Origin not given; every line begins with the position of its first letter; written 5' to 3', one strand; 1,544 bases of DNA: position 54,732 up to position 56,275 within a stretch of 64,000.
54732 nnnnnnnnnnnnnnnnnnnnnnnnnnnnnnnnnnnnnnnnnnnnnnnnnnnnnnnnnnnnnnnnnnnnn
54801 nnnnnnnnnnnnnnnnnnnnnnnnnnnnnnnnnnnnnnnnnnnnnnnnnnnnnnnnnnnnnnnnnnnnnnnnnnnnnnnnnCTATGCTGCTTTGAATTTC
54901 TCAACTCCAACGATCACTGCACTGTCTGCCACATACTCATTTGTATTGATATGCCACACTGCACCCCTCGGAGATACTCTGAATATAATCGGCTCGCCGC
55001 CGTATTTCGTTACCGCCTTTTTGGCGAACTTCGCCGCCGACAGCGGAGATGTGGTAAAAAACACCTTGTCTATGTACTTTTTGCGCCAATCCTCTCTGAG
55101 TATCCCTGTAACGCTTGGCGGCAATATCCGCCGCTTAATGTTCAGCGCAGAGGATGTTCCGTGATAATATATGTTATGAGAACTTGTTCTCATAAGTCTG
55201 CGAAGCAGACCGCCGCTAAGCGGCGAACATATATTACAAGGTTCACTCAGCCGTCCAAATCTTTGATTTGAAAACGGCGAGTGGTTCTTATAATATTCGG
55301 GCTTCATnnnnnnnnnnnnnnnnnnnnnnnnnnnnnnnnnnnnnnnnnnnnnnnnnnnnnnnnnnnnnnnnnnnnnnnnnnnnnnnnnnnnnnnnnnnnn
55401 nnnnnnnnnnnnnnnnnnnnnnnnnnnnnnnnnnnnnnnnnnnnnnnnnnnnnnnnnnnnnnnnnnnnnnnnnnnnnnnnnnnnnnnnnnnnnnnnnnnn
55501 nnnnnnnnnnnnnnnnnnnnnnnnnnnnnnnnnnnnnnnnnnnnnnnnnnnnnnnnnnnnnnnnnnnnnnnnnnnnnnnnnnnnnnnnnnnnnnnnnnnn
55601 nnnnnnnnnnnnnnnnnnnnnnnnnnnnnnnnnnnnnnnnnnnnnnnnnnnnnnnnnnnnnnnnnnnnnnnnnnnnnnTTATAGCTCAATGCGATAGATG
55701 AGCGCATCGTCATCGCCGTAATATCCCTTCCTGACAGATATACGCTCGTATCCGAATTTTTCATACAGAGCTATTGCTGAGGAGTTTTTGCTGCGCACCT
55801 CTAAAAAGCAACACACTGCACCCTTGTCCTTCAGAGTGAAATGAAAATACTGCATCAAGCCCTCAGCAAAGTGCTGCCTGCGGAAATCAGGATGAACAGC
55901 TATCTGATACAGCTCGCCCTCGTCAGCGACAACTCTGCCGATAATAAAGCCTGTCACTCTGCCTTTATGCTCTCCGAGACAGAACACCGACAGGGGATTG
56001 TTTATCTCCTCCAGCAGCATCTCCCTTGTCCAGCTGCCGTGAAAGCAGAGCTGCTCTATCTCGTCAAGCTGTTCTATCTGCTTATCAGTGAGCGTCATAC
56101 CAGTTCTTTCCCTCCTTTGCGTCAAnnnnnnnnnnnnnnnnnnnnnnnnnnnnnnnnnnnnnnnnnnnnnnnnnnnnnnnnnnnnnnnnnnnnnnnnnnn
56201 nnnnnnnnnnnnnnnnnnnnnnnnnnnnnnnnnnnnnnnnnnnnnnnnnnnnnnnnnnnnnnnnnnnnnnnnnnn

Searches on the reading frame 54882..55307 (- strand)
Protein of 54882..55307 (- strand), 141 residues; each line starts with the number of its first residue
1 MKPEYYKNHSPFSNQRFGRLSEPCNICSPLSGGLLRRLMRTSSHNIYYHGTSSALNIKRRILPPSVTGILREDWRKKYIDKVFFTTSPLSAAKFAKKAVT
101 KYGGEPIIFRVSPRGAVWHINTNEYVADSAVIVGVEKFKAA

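Call 3: search_protein_families(library=pfam, proteins=[window:54882-55307:-], max_evalue=1)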
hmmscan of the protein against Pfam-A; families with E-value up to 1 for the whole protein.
window:54882-55307:- (141 aa): 1 family
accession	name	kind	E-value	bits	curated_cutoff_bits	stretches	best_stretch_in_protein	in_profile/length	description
PF12120.14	Arr-ms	-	0.078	13.6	25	1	47-117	1-65/99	Rifampin ADP-ribosyl transferase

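Call 4: search_protein_families(library=ncbifam, proteins=[window:54882-55307:-], max_evalue=1)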
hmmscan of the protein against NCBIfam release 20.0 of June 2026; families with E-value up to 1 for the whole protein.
window:54882-55307:- (141 aa): 0 families

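Call 5: search_protein_families(library=padloc, proteins=[window:54882-55307:-], max_evalue=1)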
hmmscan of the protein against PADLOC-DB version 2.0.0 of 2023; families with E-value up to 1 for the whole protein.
window:54882-55307:- (141 aa): 0 families

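Call 6: find_homologous_proteins(query=window:54882-55307:-)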
Query window:54882-55307:- (141 aa): 41 proteins with E <= 0.001 among 67 candidates.
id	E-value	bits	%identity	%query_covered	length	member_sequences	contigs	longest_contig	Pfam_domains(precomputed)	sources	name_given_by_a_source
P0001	9.1e-86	303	96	100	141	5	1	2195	-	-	-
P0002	5.5e-48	180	87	67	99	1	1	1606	-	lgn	-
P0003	1.4e-45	172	77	67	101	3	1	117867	-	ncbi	-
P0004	1.5e-32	130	66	62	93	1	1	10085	-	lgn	-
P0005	1.4e-31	127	65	63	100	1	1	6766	-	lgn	-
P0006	2.4e-30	123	66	61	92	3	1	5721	-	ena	-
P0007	2.8e-29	120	62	62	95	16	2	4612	-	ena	-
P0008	6.0e-29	119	62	62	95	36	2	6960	-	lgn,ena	-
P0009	2.4e-28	117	61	63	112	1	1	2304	-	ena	-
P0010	2.4e-28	117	61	62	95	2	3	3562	-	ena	-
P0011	6.5e-28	115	64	62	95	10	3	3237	-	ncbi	-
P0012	9.7e-28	115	57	72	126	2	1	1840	-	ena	-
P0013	1.8e-27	114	61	63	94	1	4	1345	-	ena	-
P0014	2.2e-27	114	62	62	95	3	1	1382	-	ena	-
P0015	2.6e-27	113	63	65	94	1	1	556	-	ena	-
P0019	2.7e-26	110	59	63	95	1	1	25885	-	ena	-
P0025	1.7e-25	107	62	64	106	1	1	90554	-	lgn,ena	-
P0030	3.0e-24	103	59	63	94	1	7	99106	PF12120.15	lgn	-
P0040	4.2e-15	74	46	64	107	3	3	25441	-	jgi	jgi:hypothetical protein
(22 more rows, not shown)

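Call 10: find_encoding_contigs(protein=P0003, flank=5000, max_places=3)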
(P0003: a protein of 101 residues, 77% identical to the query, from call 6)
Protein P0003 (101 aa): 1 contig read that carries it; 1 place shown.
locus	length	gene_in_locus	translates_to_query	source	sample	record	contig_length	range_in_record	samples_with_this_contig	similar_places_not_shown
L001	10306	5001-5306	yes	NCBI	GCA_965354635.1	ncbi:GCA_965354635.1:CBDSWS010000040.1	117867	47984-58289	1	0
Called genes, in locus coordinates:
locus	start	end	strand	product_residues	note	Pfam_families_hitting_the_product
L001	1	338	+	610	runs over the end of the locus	PF13304:AAA_21 (faint), PF00005:ABC_tran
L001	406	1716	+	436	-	PF10923:BrxC_BrxD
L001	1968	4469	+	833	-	PF02739:5_3_exonuc_N, PF01367:5_3_exonuc, PF22619:DNA_polI_exo1, PF00476:DNA_pol_A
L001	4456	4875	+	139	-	PF13673:Acetyltransf_10, PF00583:Acetyltransf_1, PF13508:Acetyltransf_7, PF08445:FR47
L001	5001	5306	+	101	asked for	-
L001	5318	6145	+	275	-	-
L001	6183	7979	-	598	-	PF00587:tRNA-synt_2b, PF04073:tRNA_edit, PF03129:HGTP_anticodon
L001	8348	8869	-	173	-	PF02482:Ribosomal_S30AE, PF16321:Ribosom_S30AE_C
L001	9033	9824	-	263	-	PF02811:PHP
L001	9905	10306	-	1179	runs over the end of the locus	PF13727:CoA_binding_3, PF02397:Bac_transf, PF04932:Wzy_C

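Call 16: find_encoding_contigs(protein=P0025, flank=4000, max_places=2)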
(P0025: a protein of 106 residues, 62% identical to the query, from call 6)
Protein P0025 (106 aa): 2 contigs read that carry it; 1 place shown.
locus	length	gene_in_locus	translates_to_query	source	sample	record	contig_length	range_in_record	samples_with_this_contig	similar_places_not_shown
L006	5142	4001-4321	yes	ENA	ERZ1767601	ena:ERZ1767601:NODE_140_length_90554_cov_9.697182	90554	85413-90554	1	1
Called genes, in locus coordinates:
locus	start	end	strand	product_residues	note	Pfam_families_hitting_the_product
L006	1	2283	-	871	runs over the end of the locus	-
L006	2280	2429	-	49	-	-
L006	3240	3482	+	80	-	-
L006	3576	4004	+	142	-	-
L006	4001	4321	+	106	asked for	-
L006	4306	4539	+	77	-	-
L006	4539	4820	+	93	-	-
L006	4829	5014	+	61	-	-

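Call 17: find_encoding_contigs(protein=P0030, flank=4000, max_places=3)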
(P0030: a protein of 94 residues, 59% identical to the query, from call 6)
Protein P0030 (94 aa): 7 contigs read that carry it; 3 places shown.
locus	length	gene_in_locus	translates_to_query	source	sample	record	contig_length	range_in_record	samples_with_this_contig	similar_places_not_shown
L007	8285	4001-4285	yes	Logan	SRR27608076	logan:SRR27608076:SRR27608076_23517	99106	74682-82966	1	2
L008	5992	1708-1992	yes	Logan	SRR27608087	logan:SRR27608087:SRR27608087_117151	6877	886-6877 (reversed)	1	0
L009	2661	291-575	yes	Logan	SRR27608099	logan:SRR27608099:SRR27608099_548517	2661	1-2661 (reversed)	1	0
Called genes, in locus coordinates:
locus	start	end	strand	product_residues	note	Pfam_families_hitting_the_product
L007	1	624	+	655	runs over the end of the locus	-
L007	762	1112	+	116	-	-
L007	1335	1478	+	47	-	-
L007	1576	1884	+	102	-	-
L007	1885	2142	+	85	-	-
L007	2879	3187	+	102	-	-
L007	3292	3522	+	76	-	-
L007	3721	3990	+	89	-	-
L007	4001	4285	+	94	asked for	PF12120:Arr-ms (weak)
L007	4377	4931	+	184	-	-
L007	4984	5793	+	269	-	PF14243:R2K_3, PF18299:R2K_2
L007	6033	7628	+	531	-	PF00672:HAMP (faint), PF00015:MCPsignal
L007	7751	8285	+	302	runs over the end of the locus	-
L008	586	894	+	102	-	-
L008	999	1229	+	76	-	-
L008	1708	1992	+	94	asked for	PF12120:Arr-ms (weak)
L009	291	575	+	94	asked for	PF12120:Arr-ms (weak)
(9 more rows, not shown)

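Call 18: find_encoding_contigs(protein=P0019, flank=4000, max_places=2)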
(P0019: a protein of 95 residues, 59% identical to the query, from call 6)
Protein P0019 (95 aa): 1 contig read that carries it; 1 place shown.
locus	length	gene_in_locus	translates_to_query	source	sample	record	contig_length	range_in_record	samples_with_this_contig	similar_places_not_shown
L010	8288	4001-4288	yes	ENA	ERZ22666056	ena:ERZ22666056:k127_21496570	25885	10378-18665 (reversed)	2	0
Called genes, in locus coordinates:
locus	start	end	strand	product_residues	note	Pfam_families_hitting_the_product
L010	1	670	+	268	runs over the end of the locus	PF02498:Bro-N, PF03374:ANT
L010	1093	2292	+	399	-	PF10127:RlaP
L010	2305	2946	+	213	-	PF17720:RLIG1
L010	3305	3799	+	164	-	-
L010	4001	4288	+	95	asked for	-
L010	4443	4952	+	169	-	-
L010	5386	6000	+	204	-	-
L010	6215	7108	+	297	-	PF00004:AAA, PF07728:AAA_5 (faint)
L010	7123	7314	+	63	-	-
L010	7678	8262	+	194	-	-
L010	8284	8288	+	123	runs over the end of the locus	-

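Call 19: find_encoding_contigs(protein=P0040, flank=4000, max_places=3)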
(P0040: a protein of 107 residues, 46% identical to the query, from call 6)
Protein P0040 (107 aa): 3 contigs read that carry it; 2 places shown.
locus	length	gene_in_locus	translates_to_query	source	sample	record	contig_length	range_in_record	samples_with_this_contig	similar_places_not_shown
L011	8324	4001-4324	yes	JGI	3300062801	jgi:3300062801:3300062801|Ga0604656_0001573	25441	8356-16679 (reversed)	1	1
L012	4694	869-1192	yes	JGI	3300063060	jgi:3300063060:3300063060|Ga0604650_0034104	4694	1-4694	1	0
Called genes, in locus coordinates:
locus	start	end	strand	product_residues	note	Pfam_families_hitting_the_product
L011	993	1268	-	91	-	-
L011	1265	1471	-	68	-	-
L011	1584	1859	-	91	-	-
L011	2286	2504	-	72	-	-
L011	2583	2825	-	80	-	-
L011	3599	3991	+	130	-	-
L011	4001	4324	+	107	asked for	-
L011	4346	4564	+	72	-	-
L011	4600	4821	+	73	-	-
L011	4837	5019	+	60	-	-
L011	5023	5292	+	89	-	-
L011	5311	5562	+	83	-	-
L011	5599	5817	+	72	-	-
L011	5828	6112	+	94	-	-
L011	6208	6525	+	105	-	-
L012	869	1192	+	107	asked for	-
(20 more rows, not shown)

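Call 25: search_solved_structures(query=A1, max_evalue=10, show_alignments=2)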
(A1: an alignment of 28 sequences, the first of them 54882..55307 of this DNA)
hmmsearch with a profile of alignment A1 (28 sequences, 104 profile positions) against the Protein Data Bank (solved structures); distinct sequences matched with E-value up to 10: 5.
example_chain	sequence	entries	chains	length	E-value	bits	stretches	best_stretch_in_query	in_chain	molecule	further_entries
2hw2_A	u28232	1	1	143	0.073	16.3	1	7-80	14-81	Rifampin ADP-ribosyl transferase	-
9iaf_A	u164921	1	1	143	0.073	16.3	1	7-80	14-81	Rifampin ADP-ribosyl transferase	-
6k8h_A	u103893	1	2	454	0.35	14.1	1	40-72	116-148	Aminotransferase class-III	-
5ihs_A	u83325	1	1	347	0.46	13.7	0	45-70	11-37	Endoglucanase, glycoside hydrolase family 5 protein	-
9iba_A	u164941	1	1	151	2.1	11.6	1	8-79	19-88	ARR-2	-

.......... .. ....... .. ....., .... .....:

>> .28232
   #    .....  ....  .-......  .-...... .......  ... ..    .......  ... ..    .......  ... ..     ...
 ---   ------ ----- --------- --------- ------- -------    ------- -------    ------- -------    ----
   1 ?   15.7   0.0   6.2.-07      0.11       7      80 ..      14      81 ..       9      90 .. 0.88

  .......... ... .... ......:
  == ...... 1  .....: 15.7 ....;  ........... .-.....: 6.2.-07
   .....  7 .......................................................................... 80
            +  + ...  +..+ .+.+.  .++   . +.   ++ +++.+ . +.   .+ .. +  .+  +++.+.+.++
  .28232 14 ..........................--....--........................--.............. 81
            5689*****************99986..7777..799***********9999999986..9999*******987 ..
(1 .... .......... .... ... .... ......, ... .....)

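Call 26: search_protein_families(library=phrogs, proteins=[window:54882-55307:-], max_evalue=1)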
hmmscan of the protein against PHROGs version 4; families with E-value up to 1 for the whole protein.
window:54882-55307:- (141 aa): 1 family
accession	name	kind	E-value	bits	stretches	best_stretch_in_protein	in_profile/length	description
phrog_2110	-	unknown function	5.5e-19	69.4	1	42-118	8-85/105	-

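Call 27: search_protein_families(library=pfam, alignment_id=A1, max_evalue=1)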
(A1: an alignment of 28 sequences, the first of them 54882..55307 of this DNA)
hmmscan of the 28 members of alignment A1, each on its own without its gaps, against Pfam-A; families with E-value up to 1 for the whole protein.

A. member 1, window:54882-55307:- (141 aa): 1 family
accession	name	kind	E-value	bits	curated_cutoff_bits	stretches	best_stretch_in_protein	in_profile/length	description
PF12120.14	Arr-ms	-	0.078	13.6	25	1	47-117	1-65/99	Rifampin ADP-ribosyl transferase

B. families by the number of members that match (of 28 scanned): 9 families
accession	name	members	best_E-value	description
PF12120.14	Arr-ms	24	5e-06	Rifampin ADP-ribosyl transferase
PF17548.7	p6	2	0.12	Histone-like Protein p6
PF18630.7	Peptidase_M60_C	1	0.0085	Peptidase M60 C-terminal domain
PF11031.13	Phage_holin_T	1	0.025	Bacteriophage T holin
PF02729.26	OTCace_N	1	0.034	Aspartate/ornithine carbamoyltransferase, carbamoyl-P binding domain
PF07410.16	Phage_Gp111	1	0.039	Streptococcus thermophilus bacteriophage Gp111 protein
PF22475.2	YhfS-like_C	1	0.043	YhfS-like, C-terminal domain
PF10054.14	DUF2291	1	0.13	Predicted periplasmic lipoprotein (DUF2291)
PF17051.10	COA2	1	0.18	Cytochrome C oxidase assembly factor 2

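Call 31: predict_structure(alignment_id=A1)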
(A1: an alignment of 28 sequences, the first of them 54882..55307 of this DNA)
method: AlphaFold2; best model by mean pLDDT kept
length: 141 residues; sequences in the alignment: 28
mean_pLDDT: 75.6   pTM: 0.62
mean pLDDT of the five models: 75.6, 74.2, 73.8, 73.7, 73.1
residues with pLDDT >= 90: 71; 70-90: 23; 50-70: 8; < 50: 39
segments of 3 or more residues with pLDDT < 50: 5-21, 23-42
pLDDT, mean of each block of 10 residues (from residue 1): 46 43 43 45 75 92 90 84 93 93 94 92 89 83 55
secondary structure, 60 per line:
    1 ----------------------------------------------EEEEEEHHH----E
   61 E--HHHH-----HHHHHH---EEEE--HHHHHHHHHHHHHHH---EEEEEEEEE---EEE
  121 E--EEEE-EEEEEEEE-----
elements in order: E47-52 H64-67 H73-78 E82-85 H88-102 E106-114 E118-121 E124-127 E129-136

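Call 35: fold_search(model_id=the predicted structure, library=pdb)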
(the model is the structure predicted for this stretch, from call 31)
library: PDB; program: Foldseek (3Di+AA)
matches with E <= 10: 184; with E <= 0.001: 2
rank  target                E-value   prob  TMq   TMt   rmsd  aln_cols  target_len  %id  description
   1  9iaf                  3.0e-04  1.00  0.49  0.49   3.4       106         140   21  Crystal structure of Arr in complex with Rifampicin and Chr-16 (released 2025-12-17)
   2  2hw2                  4.0e-04  1.00  0.49  0.50   3.4       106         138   21  Crystal structure of Rifampin ADP-ribosyl transferase in complex with Rifampin (released 2007-07-31)
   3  8tg3                  6.6e-03  0.99  0.40  0.31  12.4       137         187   20  tRNA 2'-phosphotransferase (Tpt1) from Aeropyrum pernix in complex with ADP-ribose-1" -phosphate (released 2023-11-08)
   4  8tfi                  1.3e-02  0.99  0.39  0.32   6.5       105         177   13  tRNA 2'-phosphotransferase (Tpt1) from Pyrococcus horikoshii (released 2023-11-08)
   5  9iba                  2.4e-02  0.99  0.45  0.44   5.2       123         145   18  Crystal structure of Arr-2 in complex with Rifampicin (released 2025-12-17)
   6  8tfz_A                4.0e-02  0.92  0.34  0.28   7.0       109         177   14  tRNA 2'-phosphotransferase (Tpt1) from Pyrococcus horikoshii in complex with NAD (released 2023-11-08)
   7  9ld4_A                4.2e-02  0.99  0.41  0.33   5.2       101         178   13  The Apo-form structure of TkoKptA (released 2025-11-12)
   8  4k6l_G                1.1e-01  0.47  0.31  0.22   7.3       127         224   11  Structure of Typhoid Toxin (released 2013-07-17)
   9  7u6z_A                2.7e-01  0.57  0.34  0.29   7.2       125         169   10  Pertussis toxin E129D NAD (released 2022-04-13)
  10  7ee6_G                2.7e-01  0.51  0.35  0.25   6.7       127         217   10  Crystal structure of PltC toxin (released 2021-12-22)
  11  4z9d_C                4.4e-01  0.44  0.35  0.29   6.2       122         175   12  EcPltA (released 2016-10-12)
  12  5svw_B                5.0e-01  0.06  0.18  0.19  13.4       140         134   12  Light-state Structure of Arabidopsis Thaliana Zeitlupe (released 2017-03-08)
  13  4z9d_A                5.3e-01  0.38  0.34  0.29   6.4       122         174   12  EcPltA (released 2016-10-12)
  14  11wx_A                6.0e-01  0.02  0.12  0.08  14.0       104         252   14  Crystal Structure of ribosomal large subunit pseudouridine synthase D from Neisseria gonorrhoea (released 2026-03-25)
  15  4uey_A                6.4e-01  0.06  0.16  0.16  13.6       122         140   11  Structure of the periplasmic domain PhoQ double mutant (W104C-A128C) (released 2015-06-24)
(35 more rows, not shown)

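Call 62: find_related_loci(query=A1, collection=viral_contigs, flank=6000)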
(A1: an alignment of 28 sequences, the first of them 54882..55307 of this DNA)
Query A1 (141 aa) in viral_contigs; peptide patterns used: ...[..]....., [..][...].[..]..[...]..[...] (x = any residue, [..] = any of these).
304 stretches matched a pattern; 16 encode a relative of the query (tblastn E <= 1e-3); 16 distinct loci.
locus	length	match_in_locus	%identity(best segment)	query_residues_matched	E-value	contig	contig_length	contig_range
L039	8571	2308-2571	59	47-134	2e-30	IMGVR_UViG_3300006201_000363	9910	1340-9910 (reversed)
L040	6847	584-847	56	47-134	3e-30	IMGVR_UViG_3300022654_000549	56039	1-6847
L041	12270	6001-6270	54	46-135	2e-29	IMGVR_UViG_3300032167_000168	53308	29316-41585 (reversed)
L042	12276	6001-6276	54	39-135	4e-29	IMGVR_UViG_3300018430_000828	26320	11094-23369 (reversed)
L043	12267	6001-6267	54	46-134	6e-29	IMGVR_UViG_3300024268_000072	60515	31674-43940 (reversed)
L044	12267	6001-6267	54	46-134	6e-29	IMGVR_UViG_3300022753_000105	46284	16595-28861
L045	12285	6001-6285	55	46-138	6e-27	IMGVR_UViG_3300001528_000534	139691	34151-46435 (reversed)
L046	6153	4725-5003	45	47-134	1e-19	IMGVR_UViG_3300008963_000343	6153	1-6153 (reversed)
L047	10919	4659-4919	44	37-121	6e-19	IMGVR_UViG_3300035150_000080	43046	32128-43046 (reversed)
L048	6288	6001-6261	46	46-132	6e-19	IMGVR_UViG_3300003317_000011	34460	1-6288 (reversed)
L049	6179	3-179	61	76-134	5e-18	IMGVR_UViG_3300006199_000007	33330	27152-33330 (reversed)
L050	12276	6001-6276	42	47-132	7e-18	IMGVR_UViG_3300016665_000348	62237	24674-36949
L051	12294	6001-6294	39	40-133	5e-16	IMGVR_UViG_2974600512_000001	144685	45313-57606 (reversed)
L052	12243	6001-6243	42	42-121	8e-14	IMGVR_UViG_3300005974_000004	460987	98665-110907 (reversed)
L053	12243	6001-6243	42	42-121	8e-14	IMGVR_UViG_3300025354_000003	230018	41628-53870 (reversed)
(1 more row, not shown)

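Call 63: find_related_loci(query=A1, collection=genome_contigs, flank=6000)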
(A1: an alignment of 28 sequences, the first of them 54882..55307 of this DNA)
Query A1 (141 aa) in genome_contigs; peptide patterns used: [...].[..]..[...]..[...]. (x = any residue, [..] = any of these).
43 stretches matched a pattern; 8 encode a relative of the query (tblastn E <= 1e-3); 8 distinct loci.
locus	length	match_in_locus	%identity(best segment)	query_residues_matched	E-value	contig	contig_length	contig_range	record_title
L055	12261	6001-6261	59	47-134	4e-31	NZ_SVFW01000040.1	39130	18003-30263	MAG: Butyrivibrio sp. isolate SIG342 NODE_1193_length_39130_cov_219.294062, whole genome shotgun sequence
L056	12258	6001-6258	59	47-133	5e-31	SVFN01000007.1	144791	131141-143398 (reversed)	MAG: Lachnospiraceae bacterium isolate SIG333 NODE_193_length_144791_cov_12.150393, whole genome shotgun sequence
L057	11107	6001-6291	52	43-139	5e-29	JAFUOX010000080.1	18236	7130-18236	MAG: Kiritimatiellae bacterium isolate RGIG4692 Roe_deer_Rectum.Co__c1945360, whole genome shotgun sequence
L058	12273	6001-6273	51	47-137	1e-28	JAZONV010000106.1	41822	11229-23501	MAG: Clostridia bacterium isolate T1900045635_YK20190329.MAGScoT_cleanbin_000026 SGB_8089_k141_929022, whole genome shot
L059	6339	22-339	53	37-138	1e-25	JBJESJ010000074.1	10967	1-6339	MAG: Oscillospiraceae bacterium isolate PUUB48_bin.034 NODE_2870_length_10967_cov_5.883248, whole genome shotgun sequenc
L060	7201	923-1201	58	47-137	5e-25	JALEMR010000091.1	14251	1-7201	MAG: Oscillospiraceae bacterium isolate SUG144 k141_10092130, whole genome shotgun sequence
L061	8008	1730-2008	56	47-137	1e-23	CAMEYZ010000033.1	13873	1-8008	MAG: uncultured Clostridia bacterium isolate SRR11489789_bin.86_metaWRAP_v1.3_MAG genome assembly, contig: ERZ11466733.6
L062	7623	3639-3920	54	47-138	9e-23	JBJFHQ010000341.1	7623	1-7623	MAG: Oscillospiraceae bacterium isolate PUUB57_bin.035 NODE_5925_length_7623_cov_5.391253, whole genome shotgun sequence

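Call 65: search_protein_families(library=pfam, proteins=[L050:5440-7998:+, L052:4447-6309:+, L062:3618-4301:+, L061:1679-2101:+], max_evalue=0.01)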
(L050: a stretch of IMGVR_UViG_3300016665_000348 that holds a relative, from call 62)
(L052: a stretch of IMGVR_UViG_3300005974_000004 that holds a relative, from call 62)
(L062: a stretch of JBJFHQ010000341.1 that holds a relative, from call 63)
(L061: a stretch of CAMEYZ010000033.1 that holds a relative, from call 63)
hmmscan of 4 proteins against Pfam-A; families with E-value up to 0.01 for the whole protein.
L050:5440-7998:+ (853 aa): 1 family
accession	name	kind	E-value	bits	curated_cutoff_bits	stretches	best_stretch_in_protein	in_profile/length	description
PF09210.16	BE_C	-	0.003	18.3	25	1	424-486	33-95/101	1,4-alpha-glucan branching enzyme, C-terminal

L052:4447-6309:+ (621 aa): 3 families
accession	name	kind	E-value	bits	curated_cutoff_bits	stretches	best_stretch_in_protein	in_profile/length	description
PF12120.14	Arr-ms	-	1.5e-05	25.5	25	1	524-596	1-66/99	Rifampin ADP-ribosyl transferase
PF13155.12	Toprim_2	-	0.002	18.9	22.1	1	390-443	1-58/88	Toprim-like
PF13362.12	Toprim_3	-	0.0057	17.5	27.2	0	389-443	2-59/95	Toprim domain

L062:3618-4301:+ (228 aa): 0 families

L061:1679-2101:+ (141 aa): 1 family
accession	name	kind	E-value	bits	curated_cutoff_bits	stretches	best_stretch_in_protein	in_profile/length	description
PF12120.14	Arr-ms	-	0.0069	17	25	1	18-89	1-64/99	Rifampin ADP-ribosyl transferase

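Call 102: find_encoding_contigs(protein=P0001, flank=3000, max_places=3)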
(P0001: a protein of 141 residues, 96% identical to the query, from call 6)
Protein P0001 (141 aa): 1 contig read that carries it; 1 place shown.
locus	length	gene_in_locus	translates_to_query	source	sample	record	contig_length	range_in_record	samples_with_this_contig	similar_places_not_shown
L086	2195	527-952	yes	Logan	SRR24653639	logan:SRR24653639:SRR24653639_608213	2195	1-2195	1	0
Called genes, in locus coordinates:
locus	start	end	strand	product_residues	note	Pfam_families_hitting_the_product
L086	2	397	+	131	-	?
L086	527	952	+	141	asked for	-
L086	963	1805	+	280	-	-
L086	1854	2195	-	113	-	?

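Call 110: search_protein_families(library=pfam, proteins=[L010:4443-4952:+, L007:4377-4931:+], max_evalue=0.01)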
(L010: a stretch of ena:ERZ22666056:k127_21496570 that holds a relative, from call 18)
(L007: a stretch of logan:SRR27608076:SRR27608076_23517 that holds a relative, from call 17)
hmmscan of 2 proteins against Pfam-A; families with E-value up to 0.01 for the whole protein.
L010:4443-4952:+ (169 aa): 1 family
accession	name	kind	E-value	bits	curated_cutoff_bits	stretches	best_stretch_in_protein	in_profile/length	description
PF18299.6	R2K_2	-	0.0053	17.1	26.2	0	140-169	43-72/147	ATP-grasp domain, R2K clade family 2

L007:4377-4931:+ (184 aa): 0 families

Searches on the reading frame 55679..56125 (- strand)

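Call 3: search_protein_families(library=pfam, proteins=[window:55679-56125:-], max_evalue=1)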
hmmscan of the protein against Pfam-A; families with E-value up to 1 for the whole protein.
window:55679-56125:- (148 aa): 8 families
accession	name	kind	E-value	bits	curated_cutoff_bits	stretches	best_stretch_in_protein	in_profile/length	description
PF00583.31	Acetyltransf_1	-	1e-17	64.9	20.7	1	18-126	2-116/116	Acetyltransferase (GNAT) family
PF13508.13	Acetyltransf_7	-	1.1e-13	51.7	27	1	47-127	4-83/84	Acetyltransferase (GNAT) domain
PF13673.13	Acetyltransf_10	-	6.3e-10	39.6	23.6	1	26-130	11-111/128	Acetyltransferase (GNAT) domain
PF08445.16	FR47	-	9.4e-09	35.6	22.1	1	56-130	8-81/86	FR47-like protein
PF13527.13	Acetyltransf_9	-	2.4e-06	28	25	1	71-128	74-126/127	Acetyltransferase (GNAT) domain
PF13523.12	Acetyltransf_8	-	0.0021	18.1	27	1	79-129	89-140/145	Acetyltransferase (GNAT) domain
PF12746.13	GNAT_acetyltran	-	0.02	15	26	1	68-129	179-237/243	GNAT acetyltransferase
PF03457.19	HA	-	0.059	14.1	28.4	1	2-23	41-62/64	Helicase associated domain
